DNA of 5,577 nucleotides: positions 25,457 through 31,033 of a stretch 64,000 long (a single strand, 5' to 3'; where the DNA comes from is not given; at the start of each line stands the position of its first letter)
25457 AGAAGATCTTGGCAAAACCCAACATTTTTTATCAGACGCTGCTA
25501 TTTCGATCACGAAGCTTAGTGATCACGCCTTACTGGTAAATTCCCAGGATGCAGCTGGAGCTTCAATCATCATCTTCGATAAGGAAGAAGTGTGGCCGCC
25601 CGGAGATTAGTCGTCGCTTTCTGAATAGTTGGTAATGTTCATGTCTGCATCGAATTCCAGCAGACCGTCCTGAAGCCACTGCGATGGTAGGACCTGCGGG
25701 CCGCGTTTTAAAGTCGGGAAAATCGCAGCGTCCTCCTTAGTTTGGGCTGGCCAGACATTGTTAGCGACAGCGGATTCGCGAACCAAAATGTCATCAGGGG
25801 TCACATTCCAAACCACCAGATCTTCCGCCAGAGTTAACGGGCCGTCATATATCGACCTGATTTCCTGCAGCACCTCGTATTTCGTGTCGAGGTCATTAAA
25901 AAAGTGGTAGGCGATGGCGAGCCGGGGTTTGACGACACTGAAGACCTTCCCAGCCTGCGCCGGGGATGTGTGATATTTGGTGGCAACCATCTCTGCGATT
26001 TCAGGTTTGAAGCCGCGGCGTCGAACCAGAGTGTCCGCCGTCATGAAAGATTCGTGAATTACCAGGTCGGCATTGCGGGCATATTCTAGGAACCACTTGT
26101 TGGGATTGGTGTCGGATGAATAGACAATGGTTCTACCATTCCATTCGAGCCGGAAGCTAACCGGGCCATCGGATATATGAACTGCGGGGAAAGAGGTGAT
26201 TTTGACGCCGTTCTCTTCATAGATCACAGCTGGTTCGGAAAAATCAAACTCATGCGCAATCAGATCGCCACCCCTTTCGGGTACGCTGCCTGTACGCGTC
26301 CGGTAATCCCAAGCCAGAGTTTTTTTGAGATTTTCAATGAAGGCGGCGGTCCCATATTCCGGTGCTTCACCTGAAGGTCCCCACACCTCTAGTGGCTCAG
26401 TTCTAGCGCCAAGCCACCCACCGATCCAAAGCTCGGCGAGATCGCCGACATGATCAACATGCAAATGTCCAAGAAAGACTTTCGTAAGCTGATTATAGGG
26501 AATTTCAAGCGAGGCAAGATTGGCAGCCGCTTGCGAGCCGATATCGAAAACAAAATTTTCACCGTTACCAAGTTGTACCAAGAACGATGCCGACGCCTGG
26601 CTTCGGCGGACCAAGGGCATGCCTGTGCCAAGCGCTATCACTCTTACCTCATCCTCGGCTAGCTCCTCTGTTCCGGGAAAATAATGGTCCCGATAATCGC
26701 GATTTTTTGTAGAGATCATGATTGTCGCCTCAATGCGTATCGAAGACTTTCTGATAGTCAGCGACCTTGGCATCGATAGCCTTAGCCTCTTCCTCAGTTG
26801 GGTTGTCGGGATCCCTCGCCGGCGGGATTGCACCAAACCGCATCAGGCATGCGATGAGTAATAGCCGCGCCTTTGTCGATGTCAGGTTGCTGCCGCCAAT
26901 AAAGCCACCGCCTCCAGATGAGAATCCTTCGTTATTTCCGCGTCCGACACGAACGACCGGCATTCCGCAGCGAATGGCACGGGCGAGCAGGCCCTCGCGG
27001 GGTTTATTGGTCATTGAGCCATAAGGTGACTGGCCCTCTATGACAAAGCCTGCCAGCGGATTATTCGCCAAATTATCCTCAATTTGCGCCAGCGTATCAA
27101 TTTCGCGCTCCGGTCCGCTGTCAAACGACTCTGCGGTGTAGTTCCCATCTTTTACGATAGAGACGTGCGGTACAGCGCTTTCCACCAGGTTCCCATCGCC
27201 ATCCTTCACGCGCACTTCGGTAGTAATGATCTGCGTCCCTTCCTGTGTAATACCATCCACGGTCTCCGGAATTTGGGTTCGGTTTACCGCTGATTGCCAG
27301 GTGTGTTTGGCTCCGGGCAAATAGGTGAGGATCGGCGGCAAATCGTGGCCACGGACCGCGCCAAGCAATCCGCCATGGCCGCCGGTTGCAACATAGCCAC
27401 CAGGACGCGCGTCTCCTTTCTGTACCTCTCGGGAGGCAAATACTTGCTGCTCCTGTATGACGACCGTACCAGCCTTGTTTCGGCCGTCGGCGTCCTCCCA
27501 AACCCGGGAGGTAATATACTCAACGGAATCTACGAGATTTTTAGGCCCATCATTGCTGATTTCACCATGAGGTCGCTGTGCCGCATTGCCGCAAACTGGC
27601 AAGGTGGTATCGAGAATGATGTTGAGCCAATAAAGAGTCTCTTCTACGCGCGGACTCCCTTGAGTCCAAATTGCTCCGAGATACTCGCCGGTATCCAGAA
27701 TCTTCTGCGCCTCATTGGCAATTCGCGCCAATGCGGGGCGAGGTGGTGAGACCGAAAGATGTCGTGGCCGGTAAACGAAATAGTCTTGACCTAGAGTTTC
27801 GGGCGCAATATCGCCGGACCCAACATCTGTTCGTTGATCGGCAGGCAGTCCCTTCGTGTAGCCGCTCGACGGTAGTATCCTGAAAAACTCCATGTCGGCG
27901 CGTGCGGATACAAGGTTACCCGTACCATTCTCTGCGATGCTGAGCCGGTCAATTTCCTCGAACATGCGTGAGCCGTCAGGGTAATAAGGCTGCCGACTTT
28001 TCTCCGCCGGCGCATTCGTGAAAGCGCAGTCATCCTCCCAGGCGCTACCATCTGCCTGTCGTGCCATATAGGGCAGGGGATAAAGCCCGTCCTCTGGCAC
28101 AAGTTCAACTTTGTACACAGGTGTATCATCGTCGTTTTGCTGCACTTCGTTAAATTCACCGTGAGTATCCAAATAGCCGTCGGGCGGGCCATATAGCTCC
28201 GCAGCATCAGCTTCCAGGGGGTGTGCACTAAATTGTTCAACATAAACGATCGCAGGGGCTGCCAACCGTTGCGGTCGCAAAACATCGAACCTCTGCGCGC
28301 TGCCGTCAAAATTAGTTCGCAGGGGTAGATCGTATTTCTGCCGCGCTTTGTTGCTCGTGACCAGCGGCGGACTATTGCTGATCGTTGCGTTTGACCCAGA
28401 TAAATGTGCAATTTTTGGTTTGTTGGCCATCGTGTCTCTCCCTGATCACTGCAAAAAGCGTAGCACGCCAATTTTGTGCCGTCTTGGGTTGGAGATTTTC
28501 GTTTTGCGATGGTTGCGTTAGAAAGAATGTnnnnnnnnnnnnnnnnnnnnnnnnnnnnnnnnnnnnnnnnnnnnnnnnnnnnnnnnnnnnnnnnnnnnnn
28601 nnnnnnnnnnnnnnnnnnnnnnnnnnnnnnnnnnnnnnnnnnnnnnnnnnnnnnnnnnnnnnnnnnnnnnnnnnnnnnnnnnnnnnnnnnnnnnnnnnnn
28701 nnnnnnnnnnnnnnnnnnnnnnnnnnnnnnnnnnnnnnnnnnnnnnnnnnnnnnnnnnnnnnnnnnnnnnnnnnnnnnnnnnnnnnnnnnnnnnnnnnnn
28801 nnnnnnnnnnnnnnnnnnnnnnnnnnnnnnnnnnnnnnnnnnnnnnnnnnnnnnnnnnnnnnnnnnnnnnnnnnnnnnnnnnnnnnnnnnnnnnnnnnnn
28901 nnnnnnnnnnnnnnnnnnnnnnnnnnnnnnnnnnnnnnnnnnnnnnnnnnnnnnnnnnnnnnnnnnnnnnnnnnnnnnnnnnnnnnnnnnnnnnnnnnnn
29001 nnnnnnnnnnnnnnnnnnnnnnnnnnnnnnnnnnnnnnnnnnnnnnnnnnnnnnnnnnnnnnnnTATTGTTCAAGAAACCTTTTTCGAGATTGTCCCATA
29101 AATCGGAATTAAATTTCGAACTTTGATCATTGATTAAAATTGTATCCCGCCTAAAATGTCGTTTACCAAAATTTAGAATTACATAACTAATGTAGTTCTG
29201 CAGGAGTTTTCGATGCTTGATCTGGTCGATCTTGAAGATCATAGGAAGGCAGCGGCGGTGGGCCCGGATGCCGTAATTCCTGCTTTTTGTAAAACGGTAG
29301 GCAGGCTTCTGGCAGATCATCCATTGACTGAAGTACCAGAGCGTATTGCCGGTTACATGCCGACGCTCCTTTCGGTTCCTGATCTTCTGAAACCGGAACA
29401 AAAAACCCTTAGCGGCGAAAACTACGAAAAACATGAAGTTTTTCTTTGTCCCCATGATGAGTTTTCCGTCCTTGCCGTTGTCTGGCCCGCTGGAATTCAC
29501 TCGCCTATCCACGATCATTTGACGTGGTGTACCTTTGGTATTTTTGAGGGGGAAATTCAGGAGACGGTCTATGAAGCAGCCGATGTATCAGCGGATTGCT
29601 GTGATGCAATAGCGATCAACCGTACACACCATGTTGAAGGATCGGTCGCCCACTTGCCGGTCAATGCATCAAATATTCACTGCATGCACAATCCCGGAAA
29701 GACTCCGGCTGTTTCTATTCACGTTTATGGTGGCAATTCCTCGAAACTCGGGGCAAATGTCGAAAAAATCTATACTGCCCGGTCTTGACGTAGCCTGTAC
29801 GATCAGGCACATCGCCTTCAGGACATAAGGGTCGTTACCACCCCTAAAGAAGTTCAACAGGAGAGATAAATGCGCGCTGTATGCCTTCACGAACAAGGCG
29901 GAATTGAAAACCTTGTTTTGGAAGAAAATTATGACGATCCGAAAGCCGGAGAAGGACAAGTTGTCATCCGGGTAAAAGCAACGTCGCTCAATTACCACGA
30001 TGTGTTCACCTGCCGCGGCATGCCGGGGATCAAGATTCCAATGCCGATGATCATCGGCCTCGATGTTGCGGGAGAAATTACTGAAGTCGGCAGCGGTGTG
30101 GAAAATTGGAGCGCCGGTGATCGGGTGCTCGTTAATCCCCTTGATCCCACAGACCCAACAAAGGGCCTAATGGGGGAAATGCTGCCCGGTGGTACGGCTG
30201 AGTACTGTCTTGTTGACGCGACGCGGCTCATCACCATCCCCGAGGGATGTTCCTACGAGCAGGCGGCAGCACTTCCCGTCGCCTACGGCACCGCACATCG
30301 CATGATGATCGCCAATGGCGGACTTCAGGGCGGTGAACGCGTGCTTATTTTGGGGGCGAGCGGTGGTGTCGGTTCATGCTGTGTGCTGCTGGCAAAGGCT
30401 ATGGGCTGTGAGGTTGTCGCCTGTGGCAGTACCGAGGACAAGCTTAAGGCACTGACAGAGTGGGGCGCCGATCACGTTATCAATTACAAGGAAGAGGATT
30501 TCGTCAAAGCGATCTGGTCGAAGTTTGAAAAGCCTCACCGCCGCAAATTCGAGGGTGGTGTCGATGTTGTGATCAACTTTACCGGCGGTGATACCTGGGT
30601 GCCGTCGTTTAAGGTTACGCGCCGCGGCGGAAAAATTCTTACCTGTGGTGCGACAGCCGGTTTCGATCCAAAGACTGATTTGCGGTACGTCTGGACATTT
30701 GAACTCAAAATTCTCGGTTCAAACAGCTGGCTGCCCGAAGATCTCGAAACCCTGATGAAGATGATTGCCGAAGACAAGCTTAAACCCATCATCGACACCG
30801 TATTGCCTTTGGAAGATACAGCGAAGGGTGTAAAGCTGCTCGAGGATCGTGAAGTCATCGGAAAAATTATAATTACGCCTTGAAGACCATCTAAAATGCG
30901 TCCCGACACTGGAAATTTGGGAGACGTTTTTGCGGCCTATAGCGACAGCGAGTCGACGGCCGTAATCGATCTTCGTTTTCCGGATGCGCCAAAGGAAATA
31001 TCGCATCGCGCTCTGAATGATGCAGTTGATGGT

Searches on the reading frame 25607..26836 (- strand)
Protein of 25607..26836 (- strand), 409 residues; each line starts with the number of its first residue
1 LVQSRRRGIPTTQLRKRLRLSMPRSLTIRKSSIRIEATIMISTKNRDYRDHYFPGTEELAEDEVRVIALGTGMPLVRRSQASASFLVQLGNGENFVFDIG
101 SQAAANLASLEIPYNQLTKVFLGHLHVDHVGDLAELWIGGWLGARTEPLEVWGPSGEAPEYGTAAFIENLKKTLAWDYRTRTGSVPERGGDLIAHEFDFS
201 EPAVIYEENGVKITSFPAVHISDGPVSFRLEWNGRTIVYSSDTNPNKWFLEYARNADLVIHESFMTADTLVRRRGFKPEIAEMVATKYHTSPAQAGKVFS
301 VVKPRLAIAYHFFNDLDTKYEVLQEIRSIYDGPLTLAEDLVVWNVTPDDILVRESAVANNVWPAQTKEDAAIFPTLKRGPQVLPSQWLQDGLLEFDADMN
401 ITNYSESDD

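Call 10: search_protein_families(library=pfam, proteins=[window:25607-26836:-], max_evalue=0.00001)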
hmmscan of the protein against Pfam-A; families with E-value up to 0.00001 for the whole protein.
window:25607-26836:- (409 aa): 2 families
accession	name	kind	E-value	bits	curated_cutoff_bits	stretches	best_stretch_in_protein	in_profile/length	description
PF12706.13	Lactamase_B_2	-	2.5e-12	47.2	27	1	114-312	28-200/200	Beta-lactamase superfamily domain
PF00753.33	Lactamase_B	-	1.7e-08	35.1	22.7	1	82-244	6-151/196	Metallo-beta-lactamase superfamily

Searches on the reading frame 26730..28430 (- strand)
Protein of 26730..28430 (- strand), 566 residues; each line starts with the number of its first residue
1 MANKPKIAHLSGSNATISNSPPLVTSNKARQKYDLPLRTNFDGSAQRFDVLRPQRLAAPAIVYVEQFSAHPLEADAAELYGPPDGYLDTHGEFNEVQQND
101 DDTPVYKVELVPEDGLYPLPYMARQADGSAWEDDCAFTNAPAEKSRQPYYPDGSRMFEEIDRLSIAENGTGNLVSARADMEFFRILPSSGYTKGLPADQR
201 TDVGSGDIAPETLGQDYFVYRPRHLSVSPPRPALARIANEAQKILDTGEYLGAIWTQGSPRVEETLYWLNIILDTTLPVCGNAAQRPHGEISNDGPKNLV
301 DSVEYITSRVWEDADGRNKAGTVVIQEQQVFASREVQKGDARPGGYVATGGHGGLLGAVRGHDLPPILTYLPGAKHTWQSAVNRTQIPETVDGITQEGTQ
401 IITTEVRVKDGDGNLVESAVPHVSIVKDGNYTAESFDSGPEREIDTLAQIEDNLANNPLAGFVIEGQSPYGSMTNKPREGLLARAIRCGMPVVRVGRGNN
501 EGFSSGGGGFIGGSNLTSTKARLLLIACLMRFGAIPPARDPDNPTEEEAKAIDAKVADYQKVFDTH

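Call 10: search_protein_families(library=pfam, proteins=[window:26730-28430:-], max_evalue=0.00001)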
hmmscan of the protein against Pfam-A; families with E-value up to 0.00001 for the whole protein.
window:26730-28430:- (566 aa): 1 family
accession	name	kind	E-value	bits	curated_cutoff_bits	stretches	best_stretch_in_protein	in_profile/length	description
PF00710.25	Asparaginase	-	1.1e-10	41.8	22.5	1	234-341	62-163/193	Asparaginase, N-terminal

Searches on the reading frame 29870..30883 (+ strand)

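Call 11: search_protein_families(library=pfam, proteins=[window:29870-30883:+], max_evalue=0.00001)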
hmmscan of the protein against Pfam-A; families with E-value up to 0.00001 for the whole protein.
window:29870-30883:+ (337 aa): 3 families
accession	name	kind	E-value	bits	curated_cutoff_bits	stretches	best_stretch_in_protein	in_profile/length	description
PF00107.32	ADH_zinc_N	-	3.9e-26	91.9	31.8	1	166-300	1-128/129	Zinc-binding dehydrogenase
PF13602.12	ADH_zinc_N_2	-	4e-21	76.8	27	1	199-335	2-134/134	Zinc-binding dehydrogenase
PF08240.17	ADH_N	-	7.1e-20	71.6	23.5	1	27-125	1-104/104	Alcohol dehydrogenase GroES-like domain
